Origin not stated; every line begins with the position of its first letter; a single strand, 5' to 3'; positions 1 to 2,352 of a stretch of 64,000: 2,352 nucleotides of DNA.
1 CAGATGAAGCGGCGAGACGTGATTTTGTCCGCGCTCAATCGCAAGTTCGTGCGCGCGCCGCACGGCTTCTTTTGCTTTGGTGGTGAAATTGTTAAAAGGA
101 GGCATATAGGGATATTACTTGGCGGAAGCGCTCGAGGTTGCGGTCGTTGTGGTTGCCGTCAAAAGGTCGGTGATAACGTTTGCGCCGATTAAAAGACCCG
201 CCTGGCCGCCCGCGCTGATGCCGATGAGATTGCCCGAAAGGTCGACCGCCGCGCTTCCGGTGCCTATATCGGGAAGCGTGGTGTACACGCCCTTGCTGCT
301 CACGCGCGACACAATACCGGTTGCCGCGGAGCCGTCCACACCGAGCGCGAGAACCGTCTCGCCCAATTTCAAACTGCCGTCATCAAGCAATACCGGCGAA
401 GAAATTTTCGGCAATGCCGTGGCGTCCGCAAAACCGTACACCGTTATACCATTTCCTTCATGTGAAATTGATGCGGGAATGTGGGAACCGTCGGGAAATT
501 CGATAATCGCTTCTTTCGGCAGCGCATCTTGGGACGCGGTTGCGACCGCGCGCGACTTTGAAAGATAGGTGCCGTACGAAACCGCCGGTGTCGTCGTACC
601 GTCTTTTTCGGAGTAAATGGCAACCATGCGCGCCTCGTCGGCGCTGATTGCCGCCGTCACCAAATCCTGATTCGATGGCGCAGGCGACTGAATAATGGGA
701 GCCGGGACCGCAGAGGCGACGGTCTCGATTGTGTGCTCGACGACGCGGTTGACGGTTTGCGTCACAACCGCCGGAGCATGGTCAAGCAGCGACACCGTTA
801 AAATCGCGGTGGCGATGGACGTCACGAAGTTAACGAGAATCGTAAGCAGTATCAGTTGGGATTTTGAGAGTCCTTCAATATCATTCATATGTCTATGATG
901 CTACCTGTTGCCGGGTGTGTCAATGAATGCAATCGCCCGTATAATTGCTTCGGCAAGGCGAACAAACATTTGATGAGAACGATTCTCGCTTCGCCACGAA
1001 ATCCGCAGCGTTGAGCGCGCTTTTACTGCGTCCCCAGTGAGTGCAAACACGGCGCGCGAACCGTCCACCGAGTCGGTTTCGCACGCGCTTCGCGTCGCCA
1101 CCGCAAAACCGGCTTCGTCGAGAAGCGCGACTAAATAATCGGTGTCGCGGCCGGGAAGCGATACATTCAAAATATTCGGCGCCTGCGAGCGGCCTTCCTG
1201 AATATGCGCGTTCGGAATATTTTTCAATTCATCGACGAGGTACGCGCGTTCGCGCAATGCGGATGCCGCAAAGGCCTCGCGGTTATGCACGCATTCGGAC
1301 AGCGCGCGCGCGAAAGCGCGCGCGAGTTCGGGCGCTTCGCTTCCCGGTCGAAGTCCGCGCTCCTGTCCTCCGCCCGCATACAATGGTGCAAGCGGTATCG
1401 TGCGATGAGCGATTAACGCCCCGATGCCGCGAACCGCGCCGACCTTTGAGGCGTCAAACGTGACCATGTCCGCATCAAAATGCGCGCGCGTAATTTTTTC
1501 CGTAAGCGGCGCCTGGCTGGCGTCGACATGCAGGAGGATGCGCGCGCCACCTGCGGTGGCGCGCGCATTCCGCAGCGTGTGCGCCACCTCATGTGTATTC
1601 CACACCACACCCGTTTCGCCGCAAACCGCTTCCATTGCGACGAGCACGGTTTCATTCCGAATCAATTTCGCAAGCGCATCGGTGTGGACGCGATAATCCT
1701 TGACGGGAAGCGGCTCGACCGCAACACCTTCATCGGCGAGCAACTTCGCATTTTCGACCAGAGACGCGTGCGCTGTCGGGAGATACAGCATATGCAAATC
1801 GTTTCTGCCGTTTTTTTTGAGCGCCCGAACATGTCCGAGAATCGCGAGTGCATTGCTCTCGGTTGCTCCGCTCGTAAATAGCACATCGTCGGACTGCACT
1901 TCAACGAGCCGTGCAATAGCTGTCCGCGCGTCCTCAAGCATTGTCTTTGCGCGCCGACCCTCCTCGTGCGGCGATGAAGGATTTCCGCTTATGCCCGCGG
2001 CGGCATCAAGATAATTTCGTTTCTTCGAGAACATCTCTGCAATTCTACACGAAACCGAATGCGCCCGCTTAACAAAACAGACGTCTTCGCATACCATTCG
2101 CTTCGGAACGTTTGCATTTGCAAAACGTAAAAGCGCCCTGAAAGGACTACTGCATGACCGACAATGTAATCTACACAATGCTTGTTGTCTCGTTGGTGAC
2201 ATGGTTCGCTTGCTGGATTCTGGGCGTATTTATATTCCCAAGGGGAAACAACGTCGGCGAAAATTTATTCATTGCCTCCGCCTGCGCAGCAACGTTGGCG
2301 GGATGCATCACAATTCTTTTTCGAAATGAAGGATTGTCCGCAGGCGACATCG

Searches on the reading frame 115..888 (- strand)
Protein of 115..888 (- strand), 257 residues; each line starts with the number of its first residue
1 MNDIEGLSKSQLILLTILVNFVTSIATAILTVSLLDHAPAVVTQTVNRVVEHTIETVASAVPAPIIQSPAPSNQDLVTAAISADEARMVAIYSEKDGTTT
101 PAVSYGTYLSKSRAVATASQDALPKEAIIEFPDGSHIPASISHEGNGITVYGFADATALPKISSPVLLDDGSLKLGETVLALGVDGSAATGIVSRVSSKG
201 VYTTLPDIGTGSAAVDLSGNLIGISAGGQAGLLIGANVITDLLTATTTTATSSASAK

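Call 22: search_protein_families(library=pfam, proteins=[window:115-888:-], max_evalue=0.001)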
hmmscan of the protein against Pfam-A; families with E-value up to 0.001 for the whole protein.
window:115-888:- (257 aa): 0 families

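Call 35: find_encoding_contigs(protein=window:115-888:-, flank=10000, max_places=3)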
Protein window:115-888:- (257 aa): 3 contigs read that carry it; 3 places shown.
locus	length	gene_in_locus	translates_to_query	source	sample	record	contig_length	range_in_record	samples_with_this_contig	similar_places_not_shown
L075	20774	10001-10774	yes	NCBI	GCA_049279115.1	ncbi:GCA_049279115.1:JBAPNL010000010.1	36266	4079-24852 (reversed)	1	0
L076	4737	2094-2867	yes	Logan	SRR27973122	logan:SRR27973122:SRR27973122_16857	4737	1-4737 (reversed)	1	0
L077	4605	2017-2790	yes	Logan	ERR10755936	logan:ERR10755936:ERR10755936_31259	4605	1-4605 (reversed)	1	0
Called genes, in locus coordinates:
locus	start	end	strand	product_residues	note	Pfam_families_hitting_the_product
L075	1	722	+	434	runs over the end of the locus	PF13416:SBP_bac_8, PF01547:SBP_bac_1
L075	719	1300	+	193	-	PF18895:T4SS_pilin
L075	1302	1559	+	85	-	PF18895:T4SS_pilin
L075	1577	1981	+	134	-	-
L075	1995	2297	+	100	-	PF18895:T4SS_pilin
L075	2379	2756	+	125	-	PF18895:T4SS_pilin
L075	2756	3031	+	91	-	PF18895:T4SS_pilin (weak)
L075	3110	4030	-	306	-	-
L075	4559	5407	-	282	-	PF01177:Asp_Glu_race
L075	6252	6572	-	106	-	PF02033:RBFA (weak)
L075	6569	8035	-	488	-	PF00009:GTP_EFTU, PF01926:MMR_HSR1, PF22042:EF-G_D2, PF11987:IF-2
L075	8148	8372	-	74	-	-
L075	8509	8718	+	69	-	-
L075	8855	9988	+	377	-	PF00266:Aminotran_5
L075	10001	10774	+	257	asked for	-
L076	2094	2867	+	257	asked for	-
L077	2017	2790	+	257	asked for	-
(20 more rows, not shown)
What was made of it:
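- Tried and rejected: Walking along the source contig for VirB4 was stopped after one step (call 35).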

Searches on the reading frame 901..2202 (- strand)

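Call 22: search_protein_families(library=pfam, proteins=[window:901-2202:-], max_evalue=0.001)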
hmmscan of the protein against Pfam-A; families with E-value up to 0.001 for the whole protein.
window:901-2202:- (433 aa): 1 family
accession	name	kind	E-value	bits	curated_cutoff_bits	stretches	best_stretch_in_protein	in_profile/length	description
PF00266.25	Aminotran_5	-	4.2e-34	118.5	21.5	1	71-403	26-359/371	Aminotransferase class-V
